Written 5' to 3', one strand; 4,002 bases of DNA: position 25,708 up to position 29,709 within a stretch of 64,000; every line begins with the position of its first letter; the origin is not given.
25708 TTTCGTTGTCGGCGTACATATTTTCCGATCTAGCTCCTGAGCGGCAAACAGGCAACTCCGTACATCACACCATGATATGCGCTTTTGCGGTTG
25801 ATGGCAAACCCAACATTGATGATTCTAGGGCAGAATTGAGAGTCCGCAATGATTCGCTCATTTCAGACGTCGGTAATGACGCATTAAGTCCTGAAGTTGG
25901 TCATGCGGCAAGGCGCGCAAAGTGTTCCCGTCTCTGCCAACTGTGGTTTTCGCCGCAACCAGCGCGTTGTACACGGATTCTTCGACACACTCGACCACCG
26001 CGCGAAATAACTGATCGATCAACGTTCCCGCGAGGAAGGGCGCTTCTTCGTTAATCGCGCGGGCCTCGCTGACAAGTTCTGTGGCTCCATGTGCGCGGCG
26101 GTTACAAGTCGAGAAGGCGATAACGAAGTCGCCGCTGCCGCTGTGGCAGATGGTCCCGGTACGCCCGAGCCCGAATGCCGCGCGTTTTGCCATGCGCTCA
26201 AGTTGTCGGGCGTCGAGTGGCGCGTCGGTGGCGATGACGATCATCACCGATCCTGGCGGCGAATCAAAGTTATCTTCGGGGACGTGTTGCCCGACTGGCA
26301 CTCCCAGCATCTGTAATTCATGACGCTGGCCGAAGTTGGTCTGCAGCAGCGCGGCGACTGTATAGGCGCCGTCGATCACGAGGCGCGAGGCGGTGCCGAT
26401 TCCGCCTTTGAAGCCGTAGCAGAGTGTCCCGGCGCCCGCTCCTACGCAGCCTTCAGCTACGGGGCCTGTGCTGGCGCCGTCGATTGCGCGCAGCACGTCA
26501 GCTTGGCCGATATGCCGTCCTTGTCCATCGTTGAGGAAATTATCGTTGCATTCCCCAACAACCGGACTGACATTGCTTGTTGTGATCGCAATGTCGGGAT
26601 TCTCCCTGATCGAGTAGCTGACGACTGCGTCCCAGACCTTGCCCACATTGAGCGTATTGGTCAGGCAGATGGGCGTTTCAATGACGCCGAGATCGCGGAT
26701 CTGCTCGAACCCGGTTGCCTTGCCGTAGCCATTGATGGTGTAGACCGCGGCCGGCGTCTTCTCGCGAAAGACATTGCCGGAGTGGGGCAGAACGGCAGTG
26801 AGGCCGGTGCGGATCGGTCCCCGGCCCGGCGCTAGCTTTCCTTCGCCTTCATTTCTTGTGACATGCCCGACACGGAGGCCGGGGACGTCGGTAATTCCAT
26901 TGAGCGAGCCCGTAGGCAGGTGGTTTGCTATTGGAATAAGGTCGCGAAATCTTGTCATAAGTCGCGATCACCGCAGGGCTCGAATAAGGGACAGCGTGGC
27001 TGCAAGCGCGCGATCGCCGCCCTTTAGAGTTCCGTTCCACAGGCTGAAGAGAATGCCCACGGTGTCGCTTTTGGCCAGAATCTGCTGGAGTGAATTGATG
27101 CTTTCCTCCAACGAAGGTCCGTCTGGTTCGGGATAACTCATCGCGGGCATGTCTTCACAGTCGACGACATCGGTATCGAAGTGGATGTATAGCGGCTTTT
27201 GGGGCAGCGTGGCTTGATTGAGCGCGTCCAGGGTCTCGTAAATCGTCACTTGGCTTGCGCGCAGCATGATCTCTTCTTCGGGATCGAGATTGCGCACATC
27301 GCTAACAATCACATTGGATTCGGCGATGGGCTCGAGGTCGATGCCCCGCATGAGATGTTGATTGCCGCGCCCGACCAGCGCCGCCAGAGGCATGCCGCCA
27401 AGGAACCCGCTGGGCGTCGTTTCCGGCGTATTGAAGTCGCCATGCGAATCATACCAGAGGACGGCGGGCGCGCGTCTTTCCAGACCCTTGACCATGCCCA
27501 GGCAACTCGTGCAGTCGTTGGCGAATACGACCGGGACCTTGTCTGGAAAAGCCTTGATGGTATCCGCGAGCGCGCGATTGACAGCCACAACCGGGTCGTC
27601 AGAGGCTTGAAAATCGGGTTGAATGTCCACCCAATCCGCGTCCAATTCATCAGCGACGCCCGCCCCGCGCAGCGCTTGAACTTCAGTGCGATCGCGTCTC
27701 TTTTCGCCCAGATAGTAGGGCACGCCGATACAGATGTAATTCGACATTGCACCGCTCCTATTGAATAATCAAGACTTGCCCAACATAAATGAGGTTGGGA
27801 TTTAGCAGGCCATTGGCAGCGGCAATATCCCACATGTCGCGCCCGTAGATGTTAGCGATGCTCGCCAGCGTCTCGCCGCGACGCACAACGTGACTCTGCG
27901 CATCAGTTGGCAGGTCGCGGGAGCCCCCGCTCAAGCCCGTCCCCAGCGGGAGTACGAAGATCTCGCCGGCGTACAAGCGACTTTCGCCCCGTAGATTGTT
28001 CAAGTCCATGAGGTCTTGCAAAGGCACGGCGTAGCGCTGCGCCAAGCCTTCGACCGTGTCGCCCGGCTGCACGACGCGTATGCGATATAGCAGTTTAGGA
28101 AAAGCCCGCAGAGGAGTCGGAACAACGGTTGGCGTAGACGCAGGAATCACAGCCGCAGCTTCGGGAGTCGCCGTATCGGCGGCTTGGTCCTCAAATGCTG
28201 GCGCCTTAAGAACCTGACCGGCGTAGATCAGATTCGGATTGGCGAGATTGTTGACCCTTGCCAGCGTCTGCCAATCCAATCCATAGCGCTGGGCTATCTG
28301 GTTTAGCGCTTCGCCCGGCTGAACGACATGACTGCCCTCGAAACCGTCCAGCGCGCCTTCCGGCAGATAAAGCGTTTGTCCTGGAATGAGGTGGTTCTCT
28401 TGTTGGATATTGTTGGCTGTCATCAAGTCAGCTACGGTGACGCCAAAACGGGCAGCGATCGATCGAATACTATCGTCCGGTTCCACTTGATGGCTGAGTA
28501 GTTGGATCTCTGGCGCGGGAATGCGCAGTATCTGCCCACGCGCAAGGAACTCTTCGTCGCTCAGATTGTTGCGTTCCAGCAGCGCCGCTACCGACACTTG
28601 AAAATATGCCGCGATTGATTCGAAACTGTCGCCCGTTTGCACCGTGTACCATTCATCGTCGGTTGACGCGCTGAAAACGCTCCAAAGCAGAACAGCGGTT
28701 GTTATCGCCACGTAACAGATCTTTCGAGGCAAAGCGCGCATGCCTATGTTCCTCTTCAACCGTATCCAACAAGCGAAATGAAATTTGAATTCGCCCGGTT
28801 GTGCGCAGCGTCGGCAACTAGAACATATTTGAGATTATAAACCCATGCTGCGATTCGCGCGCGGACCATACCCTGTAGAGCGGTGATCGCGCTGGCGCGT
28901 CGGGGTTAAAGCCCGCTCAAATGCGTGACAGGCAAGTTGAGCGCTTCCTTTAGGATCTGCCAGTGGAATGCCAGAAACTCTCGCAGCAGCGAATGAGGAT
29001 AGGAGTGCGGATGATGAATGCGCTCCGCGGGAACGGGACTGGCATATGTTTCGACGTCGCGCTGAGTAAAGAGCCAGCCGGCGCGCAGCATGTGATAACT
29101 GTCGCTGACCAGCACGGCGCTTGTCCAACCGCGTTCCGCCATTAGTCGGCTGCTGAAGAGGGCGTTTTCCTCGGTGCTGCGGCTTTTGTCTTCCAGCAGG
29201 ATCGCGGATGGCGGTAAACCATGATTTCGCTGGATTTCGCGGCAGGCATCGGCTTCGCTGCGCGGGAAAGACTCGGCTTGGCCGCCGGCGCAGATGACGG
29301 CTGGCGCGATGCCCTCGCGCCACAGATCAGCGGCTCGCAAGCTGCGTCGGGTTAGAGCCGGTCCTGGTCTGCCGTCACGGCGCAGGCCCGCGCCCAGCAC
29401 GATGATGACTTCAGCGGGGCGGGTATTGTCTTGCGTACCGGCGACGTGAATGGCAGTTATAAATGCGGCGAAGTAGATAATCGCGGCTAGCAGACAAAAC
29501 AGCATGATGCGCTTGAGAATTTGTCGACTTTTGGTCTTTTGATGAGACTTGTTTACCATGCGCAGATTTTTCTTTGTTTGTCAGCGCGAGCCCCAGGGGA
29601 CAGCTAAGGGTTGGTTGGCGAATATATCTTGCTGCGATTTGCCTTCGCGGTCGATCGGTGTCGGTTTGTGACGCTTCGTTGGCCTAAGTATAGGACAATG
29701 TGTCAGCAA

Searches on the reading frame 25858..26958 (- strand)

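Call 7: search_protein_families(library=pfam, proteins=[window:25858-26958:-], max_evalue=0.001)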
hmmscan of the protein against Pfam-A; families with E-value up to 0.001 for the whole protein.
window:25858-26958:- (366 aa): 1 family
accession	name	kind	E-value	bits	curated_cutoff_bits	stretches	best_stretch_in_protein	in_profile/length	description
PF03576.19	Peptidase_S58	-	6.8e-114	380.9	23.9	1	20-346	1-306/307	Peptidase family S58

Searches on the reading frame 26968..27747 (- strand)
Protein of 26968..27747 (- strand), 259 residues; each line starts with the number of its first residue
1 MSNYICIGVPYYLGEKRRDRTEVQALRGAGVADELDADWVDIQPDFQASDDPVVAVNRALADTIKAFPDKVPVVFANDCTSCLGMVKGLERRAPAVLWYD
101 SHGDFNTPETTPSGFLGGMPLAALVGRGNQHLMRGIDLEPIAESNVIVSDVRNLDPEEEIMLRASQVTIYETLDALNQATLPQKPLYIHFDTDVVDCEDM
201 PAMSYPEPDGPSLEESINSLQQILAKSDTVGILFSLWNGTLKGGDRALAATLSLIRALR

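Call 7: search_protein_families(library=pfam, proteins=[window:26968-27747:-], max_evalue=0.001)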
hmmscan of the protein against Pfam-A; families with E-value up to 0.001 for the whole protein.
window:26968-27747:- (259 aa): 1 family
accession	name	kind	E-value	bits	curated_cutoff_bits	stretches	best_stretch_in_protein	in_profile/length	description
PF00491.26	Arginase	-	1.1e-18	68.2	22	1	40-231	57-249/280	Arginase family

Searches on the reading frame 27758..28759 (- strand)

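Call 7: search_protein_families(library=pfam, proteins=[window:27758-28759:-], max_evalue=0.001)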
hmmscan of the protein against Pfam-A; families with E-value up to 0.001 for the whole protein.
window:27758-28759:- (333 aa): 7 families
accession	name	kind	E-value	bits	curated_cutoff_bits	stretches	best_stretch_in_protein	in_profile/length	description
PF01476.26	LysM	-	2.8e-70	232.5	20.9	5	144-187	1-43/43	LysM domain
PF23473.1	LysM3_LYK4_5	-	5e-30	103.8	29.3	2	87-129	2-43/48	LYK4/5 LysM3 domain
PF23446.1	LysM1_NFP_LYK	-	5e-14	53.3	36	0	96-133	16-54/60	NFP/LYK LysM1 domain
PF23577.1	LysM_RLK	-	1.3e-07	32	27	0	146-170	5-29/44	LysM domain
PF23472.1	LysM2_CERK1_LYK3_4_5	-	1.8e-07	31.4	27.4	0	38-81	8-54/56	LYK3/4/5 LysM2 domain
PF22310.2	NMB0315_dom_I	-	2.8e-07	31.2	27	0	145-171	7-33/83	NMB0315-like, domain I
PF23462.1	LysM3_NFP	-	4.1e-07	30.8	28.1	0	94-119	9-33/48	NFP LysM3 domain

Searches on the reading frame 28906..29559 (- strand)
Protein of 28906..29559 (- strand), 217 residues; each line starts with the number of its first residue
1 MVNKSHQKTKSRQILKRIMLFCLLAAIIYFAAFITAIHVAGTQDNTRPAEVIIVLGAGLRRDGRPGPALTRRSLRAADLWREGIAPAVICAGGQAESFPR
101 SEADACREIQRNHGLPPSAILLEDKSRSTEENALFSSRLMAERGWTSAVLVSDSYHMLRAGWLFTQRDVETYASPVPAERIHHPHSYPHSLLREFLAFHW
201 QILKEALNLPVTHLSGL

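Call 74: search_protein_families(library=pfam, proteins=[window:28906-29559:-], max_evalue=0.001)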
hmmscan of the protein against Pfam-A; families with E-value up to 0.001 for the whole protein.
window:28906-29559:- (217 aa): 1 family
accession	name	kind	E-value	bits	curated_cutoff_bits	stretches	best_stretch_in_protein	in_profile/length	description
PF02698.23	DUF218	-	3e-29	102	27.6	1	50-197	1-133/133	DUF218 domain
